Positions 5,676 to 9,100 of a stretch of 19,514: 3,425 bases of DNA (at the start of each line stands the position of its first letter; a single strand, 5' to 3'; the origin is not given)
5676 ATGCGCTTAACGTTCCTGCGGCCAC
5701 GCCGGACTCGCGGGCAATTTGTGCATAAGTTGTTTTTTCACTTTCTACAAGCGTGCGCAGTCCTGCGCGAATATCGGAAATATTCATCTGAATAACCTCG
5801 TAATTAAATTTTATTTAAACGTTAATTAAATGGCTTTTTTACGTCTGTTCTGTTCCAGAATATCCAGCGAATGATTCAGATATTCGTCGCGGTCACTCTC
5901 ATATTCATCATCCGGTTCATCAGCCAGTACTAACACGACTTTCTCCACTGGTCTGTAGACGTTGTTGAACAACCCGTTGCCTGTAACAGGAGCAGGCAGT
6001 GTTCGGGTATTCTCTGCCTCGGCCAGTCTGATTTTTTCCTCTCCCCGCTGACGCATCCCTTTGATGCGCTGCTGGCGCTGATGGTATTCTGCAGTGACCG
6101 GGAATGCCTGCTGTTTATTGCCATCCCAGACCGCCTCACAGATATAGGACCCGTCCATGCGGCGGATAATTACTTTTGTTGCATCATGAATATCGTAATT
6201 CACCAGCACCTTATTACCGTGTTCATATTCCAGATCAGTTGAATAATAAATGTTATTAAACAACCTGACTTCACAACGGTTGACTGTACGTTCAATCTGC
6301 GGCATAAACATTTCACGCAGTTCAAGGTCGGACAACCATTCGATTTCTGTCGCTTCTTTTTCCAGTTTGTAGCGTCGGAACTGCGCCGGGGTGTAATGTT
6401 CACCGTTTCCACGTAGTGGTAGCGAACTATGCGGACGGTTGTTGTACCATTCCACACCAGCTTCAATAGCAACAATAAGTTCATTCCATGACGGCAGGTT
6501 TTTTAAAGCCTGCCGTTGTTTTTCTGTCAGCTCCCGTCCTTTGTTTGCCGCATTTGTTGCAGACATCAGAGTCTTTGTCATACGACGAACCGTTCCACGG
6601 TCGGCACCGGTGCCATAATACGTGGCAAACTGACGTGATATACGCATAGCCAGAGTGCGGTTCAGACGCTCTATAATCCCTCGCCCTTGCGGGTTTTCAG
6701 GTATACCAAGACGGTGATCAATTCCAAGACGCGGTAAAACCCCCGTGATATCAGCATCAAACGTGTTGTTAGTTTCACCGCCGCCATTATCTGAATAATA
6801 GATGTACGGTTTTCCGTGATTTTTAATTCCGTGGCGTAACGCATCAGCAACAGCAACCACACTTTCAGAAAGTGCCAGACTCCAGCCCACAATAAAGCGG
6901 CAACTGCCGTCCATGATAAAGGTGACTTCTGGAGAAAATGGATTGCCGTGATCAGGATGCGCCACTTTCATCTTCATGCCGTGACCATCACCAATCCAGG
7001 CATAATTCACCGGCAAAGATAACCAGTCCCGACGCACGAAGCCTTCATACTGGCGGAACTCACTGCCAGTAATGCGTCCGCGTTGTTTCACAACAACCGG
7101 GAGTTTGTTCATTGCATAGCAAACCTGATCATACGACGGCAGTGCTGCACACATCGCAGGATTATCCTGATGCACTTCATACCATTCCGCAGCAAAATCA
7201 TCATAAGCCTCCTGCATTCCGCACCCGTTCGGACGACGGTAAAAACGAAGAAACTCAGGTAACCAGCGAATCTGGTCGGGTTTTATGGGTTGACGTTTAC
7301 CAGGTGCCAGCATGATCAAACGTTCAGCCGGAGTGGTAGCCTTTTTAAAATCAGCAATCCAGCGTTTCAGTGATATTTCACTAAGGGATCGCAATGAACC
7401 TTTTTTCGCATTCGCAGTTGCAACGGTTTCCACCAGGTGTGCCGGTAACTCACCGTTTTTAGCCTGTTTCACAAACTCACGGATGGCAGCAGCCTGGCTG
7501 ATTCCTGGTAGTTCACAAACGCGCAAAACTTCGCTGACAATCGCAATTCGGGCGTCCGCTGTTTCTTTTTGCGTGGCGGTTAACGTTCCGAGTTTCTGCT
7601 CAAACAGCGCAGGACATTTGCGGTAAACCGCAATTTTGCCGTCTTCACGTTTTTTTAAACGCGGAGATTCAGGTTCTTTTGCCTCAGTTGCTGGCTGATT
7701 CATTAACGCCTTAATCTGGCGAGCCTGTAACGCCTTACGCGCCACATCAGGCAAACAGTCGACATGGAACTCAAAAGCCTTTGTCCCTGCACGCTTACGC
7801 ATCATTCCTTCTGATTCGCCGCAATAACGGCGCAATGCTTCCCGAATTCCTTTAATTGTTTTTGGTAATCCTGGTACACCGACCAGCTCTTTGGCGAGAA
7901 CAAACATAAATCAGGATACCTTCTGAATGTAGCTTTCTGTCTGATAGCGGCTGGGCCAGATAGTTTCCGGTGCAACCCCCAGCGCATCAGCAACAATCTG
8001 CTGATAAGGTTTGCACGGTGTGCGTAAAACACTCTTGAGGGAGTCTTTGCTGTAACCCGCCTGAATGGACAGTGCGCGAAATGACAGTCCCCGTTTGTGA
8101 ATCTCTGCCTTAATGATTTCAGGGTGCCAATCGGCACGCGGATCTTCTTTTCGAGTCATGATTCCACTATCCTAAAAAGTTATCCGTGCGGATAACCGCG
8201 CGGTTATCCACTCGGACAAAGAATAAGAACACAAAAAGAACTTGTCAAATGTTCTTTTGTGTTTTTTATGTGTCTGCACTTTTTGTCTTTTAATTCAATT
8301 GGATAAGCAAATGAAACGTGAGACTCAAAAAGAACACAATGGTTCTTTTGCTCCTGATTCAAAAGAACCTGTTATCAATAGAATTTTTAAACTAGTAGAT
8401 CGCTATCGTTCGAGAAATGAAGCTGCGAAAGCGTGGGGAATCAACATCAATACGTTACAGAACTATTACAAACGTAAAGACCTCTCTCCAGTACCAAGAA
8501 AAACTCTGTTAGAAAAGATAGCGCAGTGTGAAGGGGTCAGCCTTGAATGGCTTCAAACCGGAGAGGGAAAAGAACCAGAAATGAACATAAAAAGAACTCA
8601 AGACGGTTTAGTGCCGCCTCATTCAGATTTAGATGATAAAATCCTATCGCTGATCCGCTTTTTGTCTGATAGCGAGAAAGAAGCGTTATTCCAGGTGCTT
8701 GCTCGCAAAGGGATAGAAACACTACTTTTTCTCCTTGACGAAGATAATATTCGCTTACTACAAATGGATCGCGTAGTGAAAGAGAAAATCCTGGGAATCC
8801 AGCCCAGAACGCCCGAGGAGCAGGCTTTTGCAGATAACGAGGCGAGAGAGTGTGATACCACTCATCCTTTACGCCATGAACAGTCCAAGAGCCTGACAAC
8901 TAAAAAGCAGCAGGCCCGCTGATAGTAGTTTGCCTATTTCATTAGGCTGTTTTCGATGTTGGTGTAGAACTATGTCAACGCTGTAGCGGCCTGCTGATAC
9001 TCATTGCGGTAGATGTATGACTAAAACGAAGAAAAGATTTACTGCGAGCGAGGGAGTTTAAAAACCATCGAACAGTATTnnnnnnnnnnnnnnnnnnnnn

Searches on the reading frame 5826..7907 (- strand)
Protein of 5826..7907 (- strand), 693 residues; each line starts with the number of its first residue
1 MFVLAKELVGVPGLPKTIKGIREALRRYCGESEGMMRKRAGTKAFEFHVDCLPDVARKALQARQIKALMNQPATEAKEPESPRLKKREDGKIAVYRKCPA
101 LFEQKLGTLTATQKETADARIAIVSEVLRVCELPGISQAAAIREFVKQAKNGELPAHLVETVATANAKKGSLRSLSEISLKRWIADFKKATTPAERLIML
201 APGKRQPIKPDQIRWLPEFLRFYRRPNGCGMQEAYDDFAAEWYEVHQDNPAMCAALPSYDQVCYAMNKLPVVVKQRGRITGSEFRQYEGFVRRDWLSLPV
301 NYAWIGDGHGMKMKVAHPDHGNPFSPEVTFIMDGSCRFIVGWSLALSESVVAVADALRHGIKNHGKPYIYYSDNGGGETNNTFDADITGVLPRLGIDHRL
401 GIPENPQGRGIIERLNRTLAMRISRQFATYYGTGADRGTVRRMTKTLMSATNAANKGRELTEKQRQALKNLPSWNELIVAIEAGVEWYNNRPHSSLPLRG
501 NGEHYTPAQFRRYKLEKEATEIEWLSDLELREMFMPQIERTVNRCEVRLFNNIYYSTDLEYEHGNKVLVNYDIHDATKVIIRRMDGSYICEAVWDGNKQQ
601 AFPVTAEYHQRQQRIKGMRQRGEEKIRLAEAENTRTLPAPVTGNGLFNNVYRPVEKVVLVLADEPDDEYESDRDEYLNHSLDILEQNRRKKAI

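Call 6: search_protein_families(library=pfam, proteins=[window:5826-7907:-])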
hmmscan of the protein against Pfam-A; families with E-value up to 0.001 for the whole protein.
window:5826-7907:- (693 aa): 4 families
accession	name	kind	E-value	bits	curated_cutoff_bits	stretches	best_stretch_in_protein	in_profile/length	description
PF09299.17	Mu-transpos_C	-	7.7e-19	67.9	21.7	1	532-591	2-61/61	Mu transposase, C-terminal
PF02316.22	HTH_Tnp_Mu_1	-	1.5e-06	29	23.3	1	6-96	1-87/134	Mu DNA-binding domain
PF00665.32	rve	-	2.6e-05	24.9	32.6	1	328-406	26-102/102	Integrase core domain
PF13683.12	rve_3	-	4.8e-05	23.5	26.5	0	472-496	37-62/67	Integrase core domain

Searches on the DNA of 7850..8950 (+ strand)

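Call 3: search_dna_similar(query=window:7850-8950:+, collection=phages, mode=distant, max_rows=30)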
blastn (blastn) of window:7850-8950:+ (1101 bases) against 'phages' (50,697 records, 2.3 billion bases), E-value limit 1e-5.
Records with a match: 4; places in all: 4; records where one place covers at least 80% of the query: 1.
Best place of each record, by identity: 80-90% 1; 60-80% 3.
By first word of the organism name: Yersinia 1; Pseudomonas 1; Stx2c-converting 1; Stx1a-converting 1.
By host as written in the record: - 2; Yersinia pestis 1; Pseudomonas fluorescens W-6 1.
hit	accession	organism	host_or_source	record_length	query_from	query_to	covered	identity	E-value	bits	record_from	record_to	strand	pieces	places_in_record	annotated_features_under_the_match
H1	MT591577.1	Yersinia phage vB_YpM_Tongde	Yersinia pestis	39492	1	1101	100%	80.3%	0e+0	975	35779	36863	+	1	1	hypothetical protein (x3)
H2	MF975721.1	Pseudomonas phage VW-6B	Pseudomonas fluorescens W-6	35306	21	631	55%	73.9%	2e-98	365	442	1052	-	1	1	DNA-binding protein | C repressor | transposase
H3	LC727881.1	Stx2c-converting phage Stx2c_JNE082796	-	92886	35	622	53%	68.0%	6e-42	178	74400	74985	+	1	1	region of the inserted Bacteriophage Mu-like phage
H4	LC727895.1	Stx1a-converting phage Stx1_JNE122137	-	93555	35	622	53%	68.0%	6e-42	178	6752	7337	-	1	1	region of the inserted Bacteriophage Mu-like phage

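Call 4: search_dna_similar(query=window:7850-8950:+, collection=ecoli_genomes, mode=near, max_rows=20)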
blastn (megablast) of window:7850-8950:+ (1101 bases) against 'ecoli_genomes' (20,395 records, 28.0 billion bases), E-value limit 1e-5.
Records with a match: 2; places in all: 2; records where one place covers at least 80% of the query: 0.
Genomes with a match: 2 of 5426; with a place that covers at least 80% of the query: 0. Places per genome that has any: lowest 1, median 1, highest 1. On chromosomes: 2 places; on plasmids: 0.
Best place of each record, by identity: 95-99% 1; 90-95% 1.
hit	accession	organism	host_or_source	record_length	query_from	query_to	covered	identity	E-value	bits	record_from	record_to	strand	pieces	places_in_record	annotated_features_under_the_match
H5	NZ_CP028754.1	Escherichia coli strain A21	opossum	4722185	1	1101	58%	96.1%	0e+0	1039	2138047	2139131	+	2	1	hypothetical protein | helix-turn-helix domain-containing protein | Mu transposase C-terminal domain-containing protein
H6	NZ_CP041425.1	Escherichia coli strain STEC388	pig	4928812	1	109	10%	90.8%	6e-31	145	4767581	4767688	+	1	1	Mu transposase C-terminal domain-containing protein | helix-turn-helix domain-containing protein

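Call 7: get_annotated_region(hit=H1, flank=3000)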
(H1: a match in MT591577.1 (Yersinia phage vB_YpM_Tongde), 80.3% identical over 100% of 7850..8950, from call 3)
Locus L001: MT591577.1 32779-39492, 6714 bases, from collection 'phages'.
description: Yersinia phage vB_YpM_Tongde, complete genome.
organism: Yersinia phage vB_YpM_Tongde (NCBI taxid 2749429)
taxonomy: Viruses; Duplodnaviria; Heunggongvirae; Uroviricota; Caudoviricetes; Muvirus
host: Yersinia pestis; source: -; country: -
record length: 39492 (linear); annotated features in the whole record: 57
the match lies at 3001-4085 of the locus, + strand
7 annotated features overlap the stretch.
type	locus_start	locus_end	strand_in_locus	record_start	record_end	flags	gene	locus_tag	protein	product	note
CDS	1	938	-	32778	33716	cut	-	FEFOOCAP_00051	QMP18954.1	hypothetical protein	-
CDS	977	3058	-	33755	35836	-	-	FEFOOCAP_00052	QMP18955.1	hypothetical protein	-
CDS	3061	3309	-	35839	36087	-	-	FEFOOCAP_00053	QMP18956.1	hypothetical protein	-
CDS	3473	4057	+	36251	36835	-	-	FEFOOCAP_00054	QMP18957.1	hypothetical protein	-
CDS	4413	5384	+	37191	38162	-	-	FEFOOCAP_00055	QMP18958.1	hypothetical protein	-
CDS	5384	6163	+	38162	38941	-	-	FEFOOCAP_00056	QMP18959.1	putative ATP-binding protein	Insertion sequence IS5376 putative ATP-binding protein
CDS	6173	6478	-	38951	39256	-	-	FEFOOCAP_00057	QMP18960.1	hypothetical protein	-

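Call 8: get_annotated_region(hit=H5, flank=3000)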
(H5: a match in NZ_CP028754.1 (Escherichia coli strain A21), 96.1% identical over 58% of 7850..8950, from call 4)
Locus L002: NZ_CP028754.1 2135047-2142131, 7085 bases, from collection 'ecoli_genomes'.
description: Escherichia coli strain A21 chromosome, complete genome
organism: Escherichia coli strain A21 (NCBI taxid 562)
replicon: chromosome; assembly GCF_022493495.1
host: opossum; source: feces; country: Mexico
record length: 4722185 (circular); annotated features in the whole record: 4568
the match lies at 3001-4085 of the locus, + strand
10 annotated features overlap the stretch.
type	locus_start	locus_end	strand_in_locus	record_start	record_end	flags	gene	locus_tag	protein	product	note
CDS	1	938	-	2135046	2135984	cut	-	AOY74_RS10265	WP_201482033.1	AAA family ATPase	-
CDS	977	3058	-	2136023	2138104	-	-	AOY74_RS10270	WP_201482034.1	Mu transposase C-terminal domain-containing protein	-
CDS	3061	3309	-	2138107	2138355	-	-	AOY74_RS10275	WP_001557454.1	helix-turn-helix domain-containing protein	-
CDS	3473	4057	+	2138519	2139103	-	-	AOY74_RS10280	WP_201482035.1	hypothetical protein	-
CDS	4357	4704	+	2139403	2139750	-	yciH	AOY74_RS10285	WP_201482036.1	stress response translation initiation inhibitor YciH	-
CDS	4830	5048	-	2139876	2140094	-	osmB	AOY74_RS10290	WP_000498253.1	osmotically-inducible lipoprotein OsmB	-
CDS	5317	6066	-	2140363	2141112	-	yciT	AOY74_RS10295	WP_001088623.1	DNA-binding transcriptional regulator YciT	-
CDS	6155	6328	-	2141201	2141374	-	yciZ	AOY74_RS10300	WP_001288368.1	protein YciZ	-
CDS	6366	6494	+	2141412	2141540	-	ymiD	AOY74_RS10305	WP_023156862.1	protein YmiD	-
CDS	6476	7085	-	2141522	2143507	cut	pdeR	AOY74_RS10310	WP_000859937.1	cyclic di-GMP phosphodiesterase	-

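Call 9: get_annotated_region(hit=H2, flank=1500)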
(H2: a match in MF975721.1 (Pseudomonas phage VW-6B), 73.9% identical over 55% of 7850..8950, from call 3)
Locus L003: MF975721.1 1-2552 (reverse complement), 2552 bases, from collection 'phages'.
description: Pseudomonas phage VW-6B, complete genome.
organism: Pseudomonas phage VW-6B (NCBI taxid 2041486)
taxonomy: Viruses; Duplodnaviria; Heunggongvirae; Uroviricota; Caudoviricetes
host: Pseudomonas fluorescens W-6; source: river water; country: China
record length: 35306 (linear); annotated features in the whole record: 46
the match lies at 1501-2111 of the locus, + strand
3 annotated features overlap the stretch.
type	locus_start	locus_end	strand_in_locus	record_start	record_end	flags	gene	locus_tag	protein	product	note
CDS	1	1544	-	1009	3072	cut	-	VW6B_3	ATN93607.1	transposase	transposase,MuA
CDS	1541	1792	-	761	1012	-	-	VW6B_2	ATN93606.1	DNA-binding protein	DNA-binding protein Ner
CDS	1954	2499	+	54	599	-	-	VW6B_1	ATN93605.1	C repressor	-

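Call 10: get_annotated_region(hit=H3, flank=1500)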
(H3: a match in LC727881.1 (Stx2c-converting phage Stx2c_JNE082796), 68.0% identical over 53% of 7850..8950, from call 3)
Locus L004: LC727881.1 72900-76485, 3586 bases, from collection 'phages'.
description: Stx2c-converting phage Stx2c_JNE082796 DNA, complete genome.
organism: Stx2c-converting phage Stx2c_JNE082796 (NCBI taxid 2977475)
taxonomy: Viruses; Duplodnaviria; Heunggongvirae; Uroviricota; Caudoviricetes
host: -; source: -; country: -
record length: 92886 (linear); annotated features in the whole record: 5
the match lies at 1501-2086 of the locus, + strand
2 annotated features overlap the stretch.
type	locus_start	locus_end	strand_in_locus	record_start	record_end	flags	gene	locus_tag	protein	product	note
misc_feature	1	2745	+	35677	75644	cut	-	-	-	-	region of the inserted Bacteriophage Mu-like phage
repeat_region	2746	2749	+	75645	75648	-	-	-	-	-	duplication due to insertion of Mu_JNE082796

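Call 11: get_annotated_region(hit=H6, flank=1500)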
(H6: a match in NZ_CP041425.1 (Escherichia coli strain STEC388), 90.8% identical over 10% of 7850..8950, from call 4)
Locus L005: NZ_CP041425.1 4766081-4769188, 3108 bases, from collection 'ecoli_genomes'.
description: Escherichia coli strain STEC388 chromosome, complete genome
organism: Escherichia coli strain STEC388 (NCBI taxid 562)
replicon: chromosome; assembly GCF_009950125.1
host: -; source: pig; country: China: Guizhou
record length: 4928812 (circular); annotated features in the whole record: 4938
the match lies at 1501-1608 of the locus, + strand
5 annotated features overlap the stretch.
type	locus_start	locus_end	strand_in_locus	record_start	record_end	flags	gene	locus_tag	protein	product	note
CDS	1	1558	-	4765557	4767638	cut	-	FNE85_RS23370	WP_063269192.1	Mu transposase C-terminal domain-containing protein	-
CDS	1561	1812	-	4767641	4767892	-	-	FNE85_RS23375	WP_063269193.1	helix-turn-helix domain-containing protein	-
CDS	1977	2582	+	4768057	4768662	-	-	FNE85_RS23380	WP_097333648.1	hypothetical protein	-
CDS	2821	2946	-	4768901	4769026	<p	-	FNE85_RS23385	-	DUF945 family protein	incomplete; partial in the middle of a contig; missing C-terminus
CDS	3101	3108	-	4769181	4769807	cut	dsbA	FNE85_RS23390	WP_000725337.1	thiol:disulfide interchange protein DsbA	-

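Call 68: search_rna_families(source=window, start=8050, end=8450, threshold=evalue, max_evalue=1)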
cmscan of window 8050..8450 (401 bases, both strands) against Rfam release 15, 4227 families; matches with E-value up to 1: 12.
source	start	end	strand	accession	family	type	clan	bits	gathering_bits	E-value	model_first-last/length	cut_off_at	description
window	8236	8347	-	RF04134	MIR7504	Gene; miRNA;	-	27.9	83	0.0061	1-124/124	no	MIR7504 microRNA precursor family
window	8248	8348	+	RF04134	MIR7504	Gene; miRNA;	-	22.5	83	0.13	1-124/124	no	MIR7504 microRNA precursor family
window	8229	8350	-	RF01859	Phe_leader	Cis-reg; leader;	-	22.5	55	0.17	1-125/125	no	Phenylalanine leader peptide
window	8178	8348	-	RF01476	rliF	Gene; sRNA;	-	21.3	60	0.2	1-220/220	no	Listeria sRNA rliF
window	8245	8351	+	RF01005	MIR530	Gene; miRNA;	-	21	85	0.12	1-172/172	no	MIR530 microRNA precursor family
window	8258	8338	+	RF03578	mir-3910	Gene; miRNA;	-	20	95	0.2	1-82/82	no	mir-3910 microRNA precursor family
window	8252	8344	+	RF00972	mir-651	Gene; miRNA;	-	19.3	106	0.31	1-86/86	no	mir-651 microRNA precursor family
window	8256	8340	+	RF03872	MIR6426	Gene; miRNA;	-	19.3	96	0.31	1-84/84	no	MIR6426 microRNA precursor family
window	8245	8351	+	RF03664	MIR6288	Gene; miRNA;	-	19.1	74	0.37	1-92/92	no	MIR6288 microRNA precursor family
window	8246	8350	+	RF04099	MIR837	Gene; miRNA;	-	18.3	117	0.5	1-122/122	no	MIR837 microRNA precursor family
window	8213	8276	+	RF00073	MIR156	Gene; miRNA;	-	18.2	62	0.43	1-88/88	no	mir-156 microRNA precursor family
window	8060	8072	+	RF01985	ZEB2_AS1_2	Gene; lncRNA;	-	14.1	70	0.72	49-61/61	no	ZEB2 antisense RNA 1 conserved region 2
